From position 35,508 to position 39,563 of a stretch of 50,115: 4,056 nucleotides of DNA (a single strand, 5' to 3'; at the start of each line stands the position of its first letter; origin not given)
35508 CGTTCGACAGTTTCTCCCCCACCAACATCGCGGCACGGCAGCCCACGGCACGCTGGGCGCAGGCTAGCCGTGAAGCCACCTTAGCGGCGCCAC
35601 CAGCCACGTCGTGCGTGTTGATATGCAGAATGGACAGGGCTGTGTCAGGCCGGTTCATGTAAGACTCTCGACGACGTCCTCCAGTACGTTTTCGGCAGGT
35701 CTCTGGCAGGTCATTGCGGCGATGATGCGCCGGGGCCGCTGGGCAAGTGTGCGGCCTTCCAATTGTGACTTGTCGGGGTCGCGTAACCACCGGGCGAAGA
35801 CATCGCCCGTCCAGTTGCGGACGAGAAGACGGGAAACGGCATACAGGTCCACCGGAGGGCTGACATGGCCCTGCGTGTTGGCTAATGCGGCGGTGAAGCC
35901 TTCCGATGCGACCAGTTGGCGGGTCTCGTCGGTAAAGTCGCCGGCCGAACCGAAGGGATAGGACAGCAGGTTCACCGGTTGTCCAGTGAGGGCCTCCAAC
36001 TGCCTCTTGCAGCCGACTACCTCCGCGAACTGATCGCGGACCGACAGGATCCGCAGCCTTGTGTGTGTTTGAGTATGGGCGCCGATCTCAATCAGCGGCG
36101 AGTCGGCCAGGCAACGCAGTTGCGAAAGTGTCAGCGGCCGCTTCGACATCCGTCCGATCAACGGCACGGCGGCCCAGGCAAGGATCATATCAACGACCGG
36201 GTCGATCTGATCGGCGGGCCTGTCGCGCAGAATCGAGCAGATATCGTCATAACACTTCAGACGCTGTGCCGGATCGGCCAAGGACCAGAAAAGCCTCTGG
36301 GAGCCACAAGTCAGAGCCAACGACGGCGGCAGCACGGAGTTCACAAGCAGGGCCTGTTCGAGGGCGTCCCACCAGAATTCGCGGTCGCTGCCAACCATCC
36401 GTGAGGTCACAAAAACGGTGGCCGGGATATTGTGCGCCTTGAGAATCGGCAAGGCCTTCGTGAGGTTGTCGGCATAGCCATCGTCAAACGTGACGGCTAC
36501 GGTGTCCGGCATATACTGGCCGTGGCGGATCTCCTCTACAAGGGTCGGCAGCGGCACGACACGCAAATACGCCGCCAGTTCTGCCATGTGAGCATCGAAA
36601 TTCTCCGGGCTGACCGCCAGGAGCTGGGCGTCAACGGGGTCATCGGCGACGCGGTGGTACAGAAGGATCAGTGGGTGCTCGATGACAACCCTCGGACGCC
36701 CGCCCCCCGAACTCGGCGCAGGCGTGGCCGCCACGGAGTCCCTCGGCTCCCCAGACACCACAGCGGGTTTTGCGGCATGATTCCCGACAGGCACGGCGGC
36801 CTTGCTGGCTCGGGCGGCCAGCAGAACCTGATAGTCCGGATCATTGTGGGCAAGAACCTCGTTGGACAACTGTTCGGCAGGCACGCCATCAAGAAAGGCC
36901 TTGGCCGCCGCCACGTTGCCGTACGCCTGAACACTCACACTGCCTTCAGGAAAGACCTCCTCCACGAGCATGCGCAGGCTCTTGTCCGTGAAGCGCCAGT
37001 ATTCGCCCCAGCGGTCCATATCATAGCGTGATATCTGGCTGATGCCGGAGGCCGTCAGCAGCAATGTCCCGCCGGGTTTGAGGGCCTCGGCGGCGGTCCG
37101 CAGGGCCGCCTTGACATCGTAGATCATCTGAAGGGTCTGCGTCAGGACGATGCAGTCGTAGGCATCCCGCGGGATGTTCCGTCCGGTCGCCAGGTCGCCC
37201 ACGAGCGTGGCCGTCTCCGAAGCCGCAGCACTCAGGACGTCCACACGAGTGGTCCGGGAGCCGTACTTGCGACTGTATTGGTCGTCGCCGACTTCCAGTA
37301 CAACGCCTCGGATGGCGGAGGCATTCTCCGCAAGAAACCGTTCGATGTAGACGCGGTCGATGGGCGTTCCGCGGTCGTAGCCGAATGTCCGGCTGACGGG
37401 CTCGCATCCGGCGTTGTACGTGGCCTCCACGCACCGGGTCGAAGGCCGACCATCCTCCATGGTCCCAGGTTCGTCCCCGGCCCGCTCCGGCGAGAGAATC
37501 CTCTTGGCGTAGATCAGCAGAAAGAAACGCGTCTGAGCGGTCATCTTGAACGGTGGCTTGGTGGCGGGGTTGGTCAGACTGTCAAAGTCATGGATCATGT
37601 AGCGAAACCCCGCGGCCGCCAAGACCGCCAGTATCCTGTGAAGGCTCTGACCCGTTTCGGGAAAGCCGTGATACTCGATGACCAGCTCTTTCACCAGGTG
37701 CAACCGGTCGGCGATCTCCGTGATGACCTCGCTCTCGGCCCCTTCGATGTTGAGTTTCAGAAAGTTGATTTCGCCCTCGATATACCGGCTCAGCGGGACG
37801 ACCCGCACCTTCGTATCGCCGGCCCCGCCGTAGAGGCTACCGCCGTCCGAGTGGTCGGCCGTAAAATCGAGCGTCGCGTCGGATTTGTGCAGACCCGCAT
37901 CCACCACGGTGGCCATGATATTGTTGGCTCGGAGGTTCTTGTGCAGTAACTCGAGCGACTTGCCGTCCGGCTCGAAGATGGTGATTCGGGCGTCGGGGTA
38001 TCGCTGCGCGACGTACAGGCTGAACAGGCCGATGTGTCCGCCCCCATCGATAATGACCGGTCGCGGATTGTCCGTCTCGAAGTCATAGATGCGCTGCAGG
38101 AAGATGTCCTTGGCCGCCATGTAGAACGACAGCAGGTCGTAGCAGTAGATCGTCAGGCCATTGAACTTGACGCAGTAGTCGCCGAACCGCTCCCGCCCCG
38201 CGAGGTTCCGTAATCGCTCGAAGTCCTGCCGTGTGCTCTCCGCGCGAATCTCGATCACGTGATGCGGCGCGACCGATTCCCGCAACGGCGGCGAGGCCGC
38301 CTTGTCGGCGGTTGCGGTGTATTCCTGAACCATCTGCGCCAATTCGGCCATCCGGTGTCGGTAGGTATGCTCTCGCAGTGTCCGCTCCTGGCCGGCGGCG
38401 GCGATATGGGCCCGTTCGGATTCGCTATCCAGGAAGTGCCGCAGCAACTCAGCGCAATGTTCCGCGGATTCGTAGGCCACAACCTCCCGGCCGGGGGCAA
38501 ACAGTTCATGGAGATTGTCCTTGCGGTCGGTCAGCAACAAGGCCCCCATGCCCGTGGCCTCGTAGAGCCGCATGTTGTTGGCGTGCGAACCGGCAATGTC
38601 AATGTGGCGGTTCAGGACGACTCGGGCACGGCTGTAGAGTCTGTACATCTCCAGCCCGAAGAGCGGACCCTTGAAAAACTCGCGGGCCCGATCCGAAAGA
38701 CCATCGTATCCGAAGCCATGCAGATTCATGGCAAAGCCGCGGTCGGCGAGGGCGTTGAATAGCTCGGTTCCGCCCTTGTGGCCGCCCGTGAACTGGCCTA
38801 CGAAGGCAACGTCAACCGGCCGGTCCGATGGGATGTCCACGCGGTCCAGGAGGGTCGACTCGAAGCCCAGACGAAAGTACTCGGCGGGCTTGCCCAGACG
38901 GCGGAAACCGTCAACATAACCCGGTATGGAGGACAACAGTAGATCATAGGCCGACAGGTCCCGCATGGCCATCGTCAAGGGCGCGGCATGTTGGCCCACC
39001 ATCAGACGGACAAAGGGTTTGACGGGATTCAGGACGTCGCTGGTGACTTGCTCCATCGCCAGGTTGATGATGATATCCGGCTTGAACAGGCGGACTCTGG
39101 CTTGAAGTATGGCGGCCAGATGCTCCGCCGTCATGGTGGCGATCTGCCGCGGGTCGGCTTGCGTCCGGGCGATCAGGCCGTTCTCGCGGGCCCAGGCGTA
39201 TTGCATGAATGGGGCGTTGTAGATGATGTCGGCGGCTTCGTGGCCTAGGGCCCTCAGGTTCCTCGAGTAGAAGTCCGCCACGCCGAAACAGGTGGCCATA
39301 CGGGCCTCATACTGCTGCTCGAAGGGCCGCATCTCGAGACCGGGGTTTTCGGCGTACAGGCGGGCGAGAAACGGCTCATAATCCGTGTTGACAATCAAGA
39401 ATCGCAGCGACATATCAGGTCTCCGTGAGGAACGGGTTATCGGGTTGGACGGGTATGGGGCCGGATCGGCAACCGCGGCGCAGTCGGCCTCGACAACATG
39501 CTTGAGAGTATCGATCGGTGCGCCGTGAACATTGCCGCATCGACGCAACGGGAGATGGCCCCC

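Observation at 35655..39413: Four-enzyme fusion (CgeB-like GT + FkbM MTase + class I MTase + CE4 deacetylase), translationally coupled to the mega-GT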

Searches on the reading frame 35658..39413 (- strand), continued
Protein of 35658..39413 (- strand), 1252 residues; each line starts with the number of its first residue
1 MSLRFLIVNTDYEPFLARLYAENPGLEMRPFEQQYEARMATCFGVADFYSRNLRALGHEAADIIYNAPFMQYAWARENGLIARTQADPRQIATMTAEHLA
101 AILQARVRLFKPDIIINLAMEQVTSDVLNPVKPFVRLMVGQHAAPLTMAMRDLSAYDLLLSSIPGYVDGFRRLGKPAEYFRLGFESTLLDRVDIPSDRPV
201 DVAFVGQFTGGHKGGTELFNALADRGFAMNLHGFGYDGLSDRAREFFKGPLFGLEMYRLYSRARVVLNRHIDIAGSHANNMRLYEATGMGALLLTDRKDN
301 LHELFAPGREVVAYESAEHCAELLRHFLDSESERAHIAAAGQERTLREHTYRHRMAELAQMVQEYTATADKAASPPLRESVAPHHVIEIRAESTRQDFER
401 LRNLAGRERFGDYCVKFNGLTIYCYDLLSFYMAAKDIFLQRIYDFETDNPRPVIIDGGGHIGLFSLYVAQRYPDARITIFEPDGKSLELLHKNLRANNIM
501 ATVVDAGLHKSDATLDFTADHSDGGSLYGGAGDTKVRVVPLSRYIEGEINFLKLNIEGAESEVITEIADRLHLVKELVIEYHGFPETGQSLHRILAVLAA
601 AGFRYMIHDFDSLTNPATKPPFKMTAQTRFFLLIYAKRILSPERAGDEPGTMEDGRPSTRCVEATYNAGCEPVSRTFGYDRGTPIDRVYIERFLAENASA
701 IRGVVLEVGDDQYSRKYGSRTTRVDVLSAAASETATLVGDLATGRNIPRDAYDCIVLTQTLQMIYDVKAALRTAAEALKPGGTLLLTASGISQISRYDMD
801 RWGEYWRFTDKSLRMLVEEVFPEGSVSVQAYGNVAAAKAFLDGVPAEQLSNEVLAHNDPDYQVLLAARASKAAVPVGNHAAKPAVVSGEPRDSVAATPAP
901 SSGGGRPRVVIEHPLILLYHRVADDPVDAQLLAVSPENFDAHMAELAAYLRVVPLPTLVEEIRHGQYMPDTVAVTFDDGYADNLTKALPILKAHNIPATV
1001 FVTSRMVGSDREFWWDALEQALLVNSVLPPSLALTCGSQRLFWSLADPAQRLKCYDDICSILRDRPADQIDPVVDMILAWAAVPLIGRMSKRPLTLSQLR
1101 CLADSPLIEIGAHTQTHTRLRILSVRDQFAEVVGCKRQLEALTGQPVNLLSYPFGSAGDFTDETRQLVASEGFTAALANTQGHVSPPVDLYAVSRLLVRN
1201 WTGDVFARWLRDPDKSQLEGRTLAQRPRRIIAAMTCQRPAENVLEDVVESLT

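Call 66: search_protein_families(library=pfam, proteins=[L043:38-2470:+, L043:2443-3294:+, L043:4749-5984:+, L043:6844-7878:+, L043:7913-9148:+, L043:14886-15953:+, L043:16193-17074:+, L043:17158-18417:+, L043:19070-20362:+, L043:21067-22107:+], max_evalue=0.00001)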
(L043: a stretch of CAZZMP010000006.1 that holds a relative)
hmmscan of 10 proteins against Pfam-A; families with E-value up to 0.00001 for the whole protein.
L043:38-2470:+ (810 aa): 2 families
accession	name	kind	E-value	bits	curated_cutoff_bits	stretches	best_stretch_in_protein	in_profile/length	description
PF01075.23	Glyco_transf_9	-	2.1e-18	67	22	1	488-650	73-234/247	Glycosyltransferase family 9 (heptosyltransferase)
PF13578.12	Methyltransf_24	-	2.4e-10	41.7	26.3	0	3-39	69-105/105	Methyltransferase domain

L043:2443-3294:+ (283 aa): 1 family
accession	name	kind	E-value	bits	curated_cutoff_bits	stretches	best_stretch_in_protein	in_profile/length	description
PF00535.33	Glycos_transf_2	-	3.7e-13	50.2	23.3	1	24-159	1-130/168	Glycosyl transferase family 2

L043:4749-5984:+ (411 aa): 3 families
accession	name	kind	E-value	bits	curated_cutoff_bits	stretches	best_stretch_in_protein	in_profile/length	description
PF00534.26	Glycos_transf_1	-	6.8e-16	58.7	26.4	1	180-331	2-146/172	Glycosyl transferases group 1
PF13692.12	Glyco_trans_1_4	-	1.9e-13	51.3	27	1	195-330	3-129/142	Glycosyl transferases group 1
PF13439.12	Glyco_transf_4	-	1.6e-07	32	28.5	1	14-170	1-165/170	Glycosyltransferase Family 4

L043:6844-7878:+ (344 aa): 3 families
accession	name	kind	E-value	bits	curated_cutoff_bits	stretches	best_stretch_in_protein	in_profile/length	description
PF00535.33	Glycos_transf_2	-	3.1e-36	125.3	23.3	1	13-170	1-166/168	Glycosyl transferase family 2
PF13641.12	Glyco_tranf_2_3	-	2.2e-15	57.7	27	1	10-192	1-195/230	Glycosyltransferase like family 2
PF10111.15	Glyco_tranf_2_2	-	2e-12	47.6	27.3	1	13-214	1-222/276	Glycosyltransferase like family 2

L043:7913-9148:+ (411 aa): 4 families
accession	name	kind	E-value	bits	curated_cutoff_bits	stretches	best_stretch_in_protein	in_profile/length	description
PF13692.12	Glyco_trans_1_4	-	3.4e-15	57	27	1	243-372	13-141/142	Glycosyl transferases group 1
PF13439.12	Glyco_transf_4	-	3.7e-13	50.3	28.5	1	25-210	2-167/170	Glycosyltransferase Family 4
PF00534.26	Glycos_transf_1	-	7e-13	48.9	26.4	1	231-372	14-157/172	Glycosyl transferases group 1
PF13579.12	Glyco_trans_4_4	-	4e-06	27.7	29.7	1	25-207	1-157/158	Glycosyl transferase 4-like domain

L043:14886-15953:+ (355 aa): 1 family
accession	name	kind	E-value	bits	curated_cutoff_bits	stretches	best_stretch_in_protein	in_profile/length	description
PF01075.23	Glyco_transf_9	-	2.3e-38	132.4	22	1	100-325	7-242/247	Glycosyltransferase family 9 (heptosyltransferase)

L043:16193-17074:+ (293 aa): 1 family
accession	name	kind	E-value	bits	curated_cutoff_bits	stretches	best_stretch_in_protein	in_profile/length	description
PF03734.19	YkuD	-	1.8e-16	61.4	23.4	1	134-240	2-133/146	L,D-transpeptidase catalytic domain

L043:17158-18417:+ (419 aa): 1 family
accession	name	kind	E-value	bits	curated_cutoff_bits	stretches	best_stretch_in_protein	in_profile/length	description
PF00275.25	EPSP_synthase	-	3.8e-122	408.4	22.8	1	7-406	2-417/417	EPSP synthase (3-phosphoshikimate 1-carboxyvinyltransferase)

L043:19070-20362:+ (430 aa): 1 family
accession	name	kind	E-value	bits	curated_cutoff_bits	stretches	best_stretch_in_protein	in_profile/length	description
PF00815.25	Histidinol_dh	-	2.1e-175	584.1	27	1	21-428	3-411/411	Histidinol dehydrogenase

L043:21067-22107:+ (346 aa): 4 families
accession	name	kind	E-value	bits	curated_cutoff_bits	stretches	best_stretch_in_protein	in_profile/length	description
PF00154.27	RecA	-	7.8e-144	478.3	27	1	13-275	1-262/262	recA bacterial DNA recombination protein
PF21096.2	RecA_C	-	1.5e-25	89.5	27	1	278-332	1-55/57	RecA C-terminal domain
PF08423.17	Rad51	-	1.2e-09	38.3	22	1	45-235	7-213/244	Rad51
PF06745.19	ATPase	-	1.9e-07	31.1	26.6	0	47-116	2-73/231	KaiC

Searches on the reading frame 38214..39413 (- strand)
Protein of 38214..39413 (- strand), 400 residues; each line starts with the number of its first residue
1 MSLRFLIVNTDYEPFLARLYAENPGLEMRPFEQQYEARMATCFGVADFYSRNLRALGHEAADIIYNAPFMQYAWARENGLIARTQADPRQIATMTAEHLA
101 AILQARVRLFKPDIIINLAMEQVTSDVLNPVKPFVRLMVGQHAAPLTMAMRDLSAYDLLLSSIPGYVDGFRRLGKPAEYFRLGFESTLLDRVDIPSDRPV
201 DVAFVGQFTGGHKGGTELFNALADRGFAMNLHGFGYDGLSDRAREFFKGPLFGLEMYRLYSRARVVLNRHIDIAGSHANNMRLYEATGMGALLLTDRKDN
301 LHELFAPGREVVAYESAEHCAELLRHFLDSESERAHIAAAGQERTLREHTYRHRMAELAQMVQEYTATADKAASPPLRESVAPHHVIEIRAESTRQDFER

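Call 58: predict_structure(alignment_id=A4)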
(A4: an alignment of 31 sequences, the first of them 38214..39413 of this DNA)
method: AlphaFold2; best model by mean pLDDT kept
length: 400 residues; sequences in the alignment: 31
mean_pLDDT: 91.7   pTM: 0.88
mean pLDDT of the five models: 91.7, 91.2, 90.4, 90.3, 90.3
residues with pLDDT >= 90: 327; 70-90: 45; 50-70: 18; < 50: 10
segments of 3 or more residues with pLDDT < 50: 380-383
pLDDT, mean of each block of 10 residues (from residue 1): 94 95 96 97 93 98 97 95 82 92 95 97 96 95 90 96 93 96 96 94 92 87 97 94 97 97 96 86 96 96 97 98 98 98 98 97 89 55 59 51
secondary structure, 60 per line:
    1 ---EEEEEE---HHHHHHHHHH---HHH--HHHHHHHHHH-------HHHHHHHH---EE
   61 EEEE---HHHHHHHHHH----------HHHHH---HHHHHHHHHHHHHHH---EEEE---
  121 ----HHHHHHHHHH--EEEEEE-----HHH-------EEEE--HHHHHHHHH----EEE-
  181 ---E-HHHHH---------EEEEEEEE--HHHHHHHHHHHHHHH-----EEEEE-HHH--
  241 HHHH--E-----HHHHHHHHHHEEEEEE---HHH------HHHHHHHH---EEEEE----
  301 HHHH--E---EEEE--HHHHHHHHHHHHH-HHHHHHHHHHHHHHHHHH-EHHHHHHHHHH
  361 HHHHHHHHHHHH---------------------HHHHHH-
elements in order: E4-9 H13-22 H31-40 H48-55 E59-64 H68-77 H88-92 H96-110 E114-117 H125-134 E137-142 E158-161 H164-172 E177-179 H186-190 E200-207 H210-224 E230-234 H241-244 H253-262 E263-268 H281-288 E292-296 H301-304 E311-314 H317-329 H331-348 H351-372 H394-399
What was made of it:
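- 38298..39413 (-): Domain 1, aa 1-372: GT-B fold glycosyltransferase (PF13524 Glyco_trans_1_2). It carries the conserved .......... motif at aa 279-288. The AlphaFold model has pLDDT 91.7 (call 58).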

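Call 60: fold_search(model_id=the predicted structure, library=pdb)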
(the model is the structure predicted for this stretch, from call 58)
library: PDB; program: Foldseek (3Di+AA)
matches with E <= 10: 1286; with E <= 0.001: 360
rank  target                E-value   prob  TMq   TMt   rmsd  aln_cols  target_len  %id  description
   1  7qsg_A                5.8e-12  1.00  0.56  0.59   7.5       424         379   14  Methylmannose polysaccharide mannosyltransferase from M. hassiacum (released 2023-01-25)
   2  3c48_B                2.2e-11  1.00  0.41  0.41  11.1       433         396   14  Structure of the retaining glycosyltransferase MshA: The first step in mycothiol biosynthesis. Organism: Corynebacteri (released 2008-03-25)
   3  7qsg_B                2.7e-10  1.00  0.52  0.67   6.7       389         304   13  Methylmannose polysaccharide mannosyltransferase from M. hassiacum (released 2023-01-25)
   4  3c48_A                4.6e-10  1.00  0.40  0.40  11.2       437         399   14  Structure of the retaining glycosyltransferase MshA: The first step in mycothiol biosynthesis. Organism: Corynebacteri (released 2008-03-25)
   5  9v0w_B                4.9e-10  1.00  0.56  0.61   8.1       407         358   12  UDP-Glc:tetrahydrobiopterin glucosyltransferase from Pseudanabaena sp. Chao 1811 (released 2025-11-26)
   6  6zjh_AAA              6.4e-10  1.00  0.56  0.57   9.4       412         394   15  Trehalose transferase from Thermoproteus uzoniensis soaked with trehalose (released 2020-11-25)
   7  6tvp_A                8.3e-10  1.00  0.55  0.56   7.2       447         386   12  Structure of Mycobacterium smegmatis alpha-maltose-1-phosphate synthase GlgM (released 2020-04-22)
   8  3mbo_D                8.3e-10  1.00  0.53  0.56   8.0       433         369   11  Crystal Structure of the Glycosyltransferase BaBshA bound with UDP and L-malate (released 2010-09-29)
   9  3c4q_A                1.1e-09  1.00  0.58  0.59   6.9       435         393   15  Structure of the retaining glycosyltransferase MshA : The first step in mycothiol biosynthesis. Organism : Corynebacte (released 2008-04-01)
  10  6zn1                  1.1e-09  1.00  0.55  0.55   9.8       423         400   14  Trehalose transferase bound to alpha-D-glucopyranosyl-beta-galactopyranose from Thermoproteus uzoniensis (released 2021-01-20)
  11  3c4q_B                1.3e-09  1.00  0.58  0.59   7.4       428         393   14  Structure of the retaining glycosyltransferase MshA : The first step in mycothiol biosynthesis. Organism : Corynebacte (released 2008-04-01)
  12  7mi0                  1.3e-09  1.00  0.55  0.57   7.6       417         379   12  Crystal Structure of Glycosyltransferase from Rickettsia africae ESF-5 (released 2021-04-28)
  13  7vfm_C                1.9e-09  1.00  0.50  0.42   5.4       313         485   13  Crystal structure of SdgB (UDP and SD peptide-binding form) (released 2021-11-24)
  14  6zmz                  2.1e-09  1.00  0.55  0.55   9.6       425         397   13  UDPG-bound Trehalose transferase from Thermoproteus uzoniensis (released 2020-09-30)
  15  3oka_A                2.3e-09  1.00  0.54  0.56   7.8       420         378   13  Crystal structure of Corynebacterium glutamicum PimB' in complex with GDP-Man (triclinic crystal form) (released 2010-09-15)
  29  3mbo_C                8.0e-09  1.00  0.57  0.60   6.9       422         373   12  Crystal Structure of the Glycosyltransferase BaBshA bound with UDP and L-malate (released 2010-09-29)
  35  3mbo_A                1.2e-08  1.00  0.61  0.65   5.8       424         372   11  Crystal Structure of the Glycosyltransferase BaBshA bound with UDP and L-malate (released 2010-09-29)
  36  3mbo_E                1.2e-08  1.00  0.58  0.62   7.3       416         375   11  Crystal Structure of the Glycosyltransferase BaBshA bound with UDP and L-malate (released 2010-09-29)
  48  3mbo_B                2.3e-08  1.00  0.55  0.59   7.7       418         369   14  Crystal Structure of the Glycosyltransferase BaBshA bound with UDP and L-malate (released 2010-09-29)
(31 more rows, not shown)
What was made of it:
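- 38298..39413 (-): The best PDB neighbours are retaining GT4 enzymes: ManT 7qsg, MshA 3c48 and BshA 3mbo (call 60).
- On GT-B glycosyltransferase, Glyco_trans_1_2 (CgeB-like) domain: The model has pLDDT 91.7 and pTM 0.88, and its neighbours are GT4 enzymes (calls 58, 60).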
